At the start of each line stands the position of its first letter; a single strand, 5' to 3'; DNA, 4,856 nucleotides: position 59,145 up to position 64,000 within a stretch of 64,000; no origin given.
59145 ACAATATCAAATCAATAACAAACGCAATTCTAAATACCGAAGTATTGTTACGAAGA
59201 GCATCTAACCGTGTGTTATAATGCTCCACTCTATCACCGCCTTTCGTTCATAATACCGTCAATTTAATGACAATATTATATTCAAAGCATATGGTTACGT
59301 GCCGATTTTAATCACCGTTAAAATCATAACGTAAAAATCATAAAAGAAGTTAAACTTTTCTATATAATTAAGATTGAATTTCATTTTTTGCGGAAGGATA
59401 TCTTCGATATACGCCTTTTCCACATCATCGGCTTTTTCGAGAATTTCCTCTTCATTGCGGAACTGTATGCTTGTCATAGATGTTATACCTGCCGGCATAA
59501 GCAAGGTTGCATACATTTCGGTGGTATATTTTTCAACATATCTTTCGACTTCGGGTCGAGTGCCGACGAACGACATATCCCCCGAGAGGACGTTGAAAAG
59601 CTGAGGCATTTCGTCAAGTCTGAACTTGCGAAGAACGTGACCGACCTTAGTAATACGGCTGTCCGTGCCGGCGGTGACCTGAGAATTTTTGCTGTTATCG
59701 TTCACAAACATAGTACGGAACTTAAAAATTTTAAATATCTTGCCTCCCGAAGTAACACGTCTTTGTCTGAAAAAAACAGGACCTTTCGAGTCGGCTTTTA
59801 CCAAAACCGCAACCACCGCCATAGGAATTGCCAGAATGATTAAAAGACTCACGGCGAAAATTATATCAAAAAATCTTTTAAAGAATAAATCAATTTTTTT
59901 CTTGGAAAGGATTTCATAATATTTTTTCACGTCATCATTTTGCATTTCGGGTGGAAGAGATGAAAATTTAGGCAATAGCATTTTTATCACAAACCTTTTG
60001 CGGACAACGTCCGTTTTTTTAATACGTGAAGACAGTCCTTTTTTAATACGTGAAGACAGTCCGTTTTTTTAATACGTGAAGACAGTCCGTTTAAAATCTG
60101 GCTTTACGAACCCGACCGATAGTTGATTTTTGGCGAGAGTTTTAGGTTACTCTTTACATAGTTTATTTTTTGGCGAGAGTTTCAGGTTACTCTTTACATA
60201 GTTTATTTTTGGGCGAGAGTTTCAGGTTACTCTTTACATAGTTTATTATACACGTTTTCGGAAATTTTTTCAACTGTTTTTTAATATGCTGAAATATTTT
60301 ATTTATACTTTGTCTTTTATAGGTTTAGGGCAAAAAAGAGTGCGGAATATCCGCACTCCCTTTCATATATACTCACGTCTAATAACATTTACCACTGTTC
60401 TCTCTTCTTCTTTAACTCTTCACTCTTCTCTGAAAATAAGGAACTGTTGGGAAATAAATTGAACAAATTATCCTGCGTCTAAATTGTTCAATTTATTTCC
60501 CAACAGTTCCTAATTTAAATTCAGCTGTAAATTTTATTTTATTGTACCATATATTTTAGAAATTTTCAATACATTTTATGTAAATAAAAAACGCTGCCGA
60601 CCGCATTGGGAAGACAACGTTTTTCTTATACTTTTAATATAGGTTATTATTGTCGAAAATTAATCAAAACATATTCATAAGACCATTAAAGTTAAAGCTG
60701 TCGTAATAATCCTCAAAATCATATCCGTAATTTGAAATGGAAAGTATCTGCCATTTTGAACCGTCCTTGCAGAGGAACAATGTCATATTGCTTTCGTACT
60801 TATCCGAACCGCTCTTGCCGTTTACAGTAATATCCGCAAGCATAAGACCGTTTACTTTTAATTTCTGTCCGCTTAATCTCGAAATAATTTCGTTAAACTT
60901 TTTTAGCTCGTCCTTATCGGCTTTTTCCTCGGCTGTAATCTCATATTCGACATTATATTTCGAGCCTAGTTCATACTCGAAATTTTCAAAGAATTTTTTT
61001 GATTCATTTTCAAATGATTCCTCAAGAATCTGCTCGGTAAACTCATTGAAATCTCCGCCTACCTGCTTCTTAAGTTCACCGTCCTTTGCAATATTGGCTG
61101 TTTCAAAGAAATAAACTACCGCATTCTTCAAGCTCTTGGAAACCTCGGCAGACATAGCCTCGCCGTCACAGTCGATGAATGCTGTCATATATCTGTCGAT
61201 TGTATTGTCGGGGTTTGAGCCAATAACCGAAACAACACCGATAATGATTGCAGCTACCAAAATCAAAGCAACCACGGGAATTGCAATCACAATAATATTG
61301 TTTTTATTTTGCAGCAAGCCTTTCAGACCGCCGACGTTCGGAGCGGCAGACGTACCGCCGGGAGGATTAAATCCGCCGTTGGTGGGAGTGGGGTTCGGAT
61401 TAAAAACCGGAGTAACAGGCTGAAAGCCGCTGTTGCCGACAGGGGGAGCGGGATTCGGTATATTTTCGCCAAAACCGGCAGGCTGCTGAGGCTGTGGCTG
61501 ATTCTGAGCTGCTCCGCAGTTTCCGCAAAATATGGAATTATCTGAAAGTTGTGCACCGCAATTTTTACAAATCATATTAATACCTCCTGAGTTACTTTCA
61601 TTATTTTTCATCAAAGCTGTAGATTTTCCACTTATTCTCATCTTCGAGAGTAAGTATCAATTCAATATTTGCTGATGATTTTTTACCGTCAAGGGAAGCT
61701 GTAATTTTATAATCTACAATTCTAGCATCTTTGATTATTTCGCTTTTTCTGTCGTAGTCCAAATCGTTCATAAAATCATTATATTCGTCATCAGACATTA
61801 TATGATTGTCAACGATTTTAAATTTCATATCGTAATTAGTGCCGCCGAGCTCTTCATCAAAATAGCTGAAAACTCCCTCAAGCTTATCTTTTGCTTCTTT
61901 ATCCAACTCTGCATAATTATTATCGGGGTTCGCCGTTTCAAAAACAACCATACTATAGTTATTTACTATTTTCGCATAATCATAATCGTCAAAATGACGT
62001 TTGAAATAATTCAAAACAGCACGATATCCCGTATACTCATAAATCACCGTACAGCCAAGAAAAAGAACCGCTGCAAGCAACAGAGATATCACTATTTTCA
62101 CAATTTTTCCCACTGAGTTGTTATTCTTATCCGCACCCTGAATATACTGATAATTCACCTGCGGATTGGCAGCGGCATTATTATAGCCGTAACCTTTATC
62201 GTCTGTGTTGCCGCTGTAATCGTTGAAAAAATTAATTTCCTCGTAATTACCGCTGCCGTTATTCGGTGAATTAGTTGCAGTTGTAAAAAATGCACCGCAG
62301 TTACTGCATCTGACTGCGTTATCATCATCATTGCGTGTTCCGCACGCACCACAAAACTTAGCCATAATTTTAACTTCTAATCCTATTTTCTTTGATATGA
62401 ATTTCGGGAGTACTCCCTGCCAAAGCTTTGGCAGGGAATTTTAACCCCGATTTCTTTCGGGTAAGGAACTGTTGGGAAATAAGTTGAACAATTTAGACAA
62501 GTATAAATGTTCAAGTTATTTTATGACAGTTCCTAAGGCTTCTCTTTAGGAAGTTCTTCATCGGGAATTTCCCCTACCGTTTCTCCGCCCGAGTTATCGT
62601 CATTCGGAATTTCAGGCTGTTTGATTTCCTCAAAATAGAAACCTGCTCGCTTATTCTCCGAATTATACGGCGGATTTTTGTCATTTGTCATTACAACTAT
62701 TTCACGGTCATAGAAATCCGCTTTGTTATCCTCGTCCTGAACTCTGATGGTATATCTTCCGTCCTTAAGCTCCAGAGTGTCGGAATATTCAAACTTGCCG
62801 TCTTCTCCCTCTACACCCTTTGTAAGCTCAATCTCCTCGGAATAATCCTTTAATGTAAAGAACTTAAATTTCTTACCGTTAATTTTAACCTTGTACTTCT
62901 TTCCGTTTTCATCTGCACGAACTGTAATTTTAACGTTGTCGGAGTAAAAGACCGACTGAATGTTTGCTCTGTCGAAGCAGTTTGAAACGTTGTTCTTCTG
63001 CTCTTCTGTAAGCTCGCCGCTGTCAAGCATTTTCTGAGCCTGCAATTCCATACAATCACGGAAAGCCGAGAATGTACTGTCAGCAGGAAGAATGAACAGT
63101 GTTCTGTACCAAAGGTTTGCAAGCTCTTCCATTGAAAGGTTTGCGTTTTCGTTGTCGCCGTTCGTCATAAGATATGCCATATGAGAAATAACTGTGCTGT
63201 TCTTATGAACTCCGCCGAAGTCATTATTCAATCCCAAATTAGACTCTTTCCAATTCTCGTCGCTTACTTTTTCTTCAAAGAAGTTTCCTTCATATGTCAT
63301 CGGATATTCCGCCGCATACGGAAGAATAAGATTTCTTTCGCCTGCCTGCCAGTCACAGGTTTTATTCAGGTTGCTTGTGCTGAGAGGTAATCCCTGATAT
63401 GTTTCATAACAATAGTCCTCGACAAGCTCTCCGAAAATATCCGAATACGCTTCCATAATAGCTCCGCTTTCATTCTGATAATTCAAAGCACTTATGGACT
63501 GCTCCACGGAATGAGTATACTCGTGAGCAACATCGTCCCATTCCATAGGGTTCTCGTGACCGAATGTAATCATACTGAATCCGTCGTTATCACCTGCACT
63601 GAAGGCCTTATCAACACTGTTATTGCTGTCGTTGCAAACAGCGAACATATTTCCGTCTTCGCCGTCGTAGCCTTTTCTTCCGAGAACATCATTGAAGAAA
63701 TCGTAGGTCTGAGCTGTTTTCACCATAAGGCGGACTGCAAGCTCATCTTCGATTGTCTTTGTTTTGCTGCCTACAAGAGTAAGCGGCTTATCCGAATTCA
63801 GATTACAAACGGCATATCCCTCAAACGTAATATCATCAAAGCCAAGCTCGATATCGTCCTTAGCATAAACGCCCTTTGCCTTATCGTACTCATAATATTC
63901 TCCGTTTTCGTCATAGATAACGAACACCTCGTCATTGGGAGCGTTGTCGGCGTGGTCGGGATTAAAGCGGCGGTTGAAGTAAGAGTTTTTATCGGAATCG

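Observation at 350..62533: Dense MITE-like family: 10 copies in 64 kb, ~31-bp TIRs, invariant 3-bp TAA/TTA target duplication, no transposase in window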

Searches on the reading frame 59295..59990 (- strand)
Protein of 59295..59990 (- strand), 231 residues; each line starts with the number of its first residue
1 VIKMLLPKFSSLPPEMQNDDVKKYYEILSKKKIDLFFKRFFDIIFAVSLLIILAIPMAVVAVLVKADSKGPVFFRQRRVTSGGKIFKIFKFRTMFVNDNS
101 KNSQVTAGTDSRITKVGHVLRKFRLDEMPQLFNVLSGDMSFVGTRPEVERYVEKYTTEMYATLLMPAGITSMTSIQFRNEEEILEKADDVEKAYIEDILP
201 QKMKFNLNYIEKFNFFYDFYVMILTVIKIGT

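Call 23: search_protein_families(library=pfam, proteins=[window:59295-59990:-])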
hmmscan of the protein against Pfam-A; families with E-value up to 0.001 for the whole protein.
window:59295-59990:- (231 aa): 1 family
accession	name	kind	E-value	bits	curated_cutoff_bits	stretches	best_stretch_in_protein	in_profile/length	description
PF02397.22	Bac_transf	-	2.9e-56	190.3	27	1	38-229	1-177/179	Bacterial sugar transferase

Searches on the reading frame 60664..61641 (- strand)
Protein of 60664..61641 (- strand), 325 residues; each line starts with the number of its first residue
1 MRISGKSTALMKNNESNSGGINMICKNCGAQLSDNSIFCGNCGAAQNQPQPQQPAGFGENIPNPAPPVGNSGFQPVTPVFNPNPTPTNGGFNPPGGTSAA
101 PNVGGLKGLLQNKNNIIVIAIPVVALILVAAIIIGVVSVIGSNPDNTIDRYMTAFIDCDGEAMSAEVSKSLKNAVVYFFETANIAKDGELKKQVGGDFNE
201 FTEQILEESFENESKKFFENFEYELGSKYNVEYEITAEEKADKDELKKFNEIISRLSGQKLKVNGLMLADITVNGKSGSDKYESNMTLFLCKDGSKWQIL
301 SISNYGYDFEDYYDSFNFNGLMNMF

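Call 23: search_protein_families(library=pfam, proteins=[window:60664-61641:-])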
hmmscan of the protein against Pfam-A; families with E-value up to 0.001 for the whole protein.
window:60664-61641:- (325 aa): 2 families
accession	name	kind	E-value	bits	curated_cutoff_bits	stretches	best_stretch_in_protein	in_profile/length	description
PF13240.11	Zn_Ribbon_1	-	1.1e-07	31.9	25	1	25-45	2-22/23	zinc-ribbon domain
PF13248.11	Zn_ribbon_3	-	0.00054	19.8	27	1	24-44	4-24/26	zinc-ribbon domain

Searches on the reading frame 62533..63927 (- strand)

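Call 9: search_protein_families(library=ncbifam, proteins=[window:62533-63927:-])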
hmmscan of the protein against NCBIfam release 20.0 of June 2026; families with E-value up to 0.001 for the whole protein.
window:62533-63927:- (464 aa): 1 family
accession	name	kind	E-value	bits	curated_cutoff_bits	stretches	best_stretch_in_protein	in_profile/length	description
NF047971.1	ThermolysLepto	equivalog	8.8e-11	40.7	1350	1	116-314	419-611/776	M4 family metalopeptidase thermolysin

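Call 23: search_protein_families(library=pfam, proteins=[window:62533-63927:-])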
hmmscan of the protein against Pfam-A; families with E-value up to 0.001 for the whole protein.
window:62533-63927:- (464 aa): 2 families
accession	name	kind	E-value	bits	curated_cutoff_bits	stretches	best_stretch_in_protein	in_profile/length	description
PF02868.21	Peptidase_M4_C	-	3.5e-22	79.5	24.4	1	146-323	1-165/165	Thermolysin metallopeptidase, alpha-helical domain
PF01447.24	Peptidase_M4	-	4.9e-07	30.7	22.4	1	48-141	46-143/145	Thermolysin metallopeptidase, catalytic domain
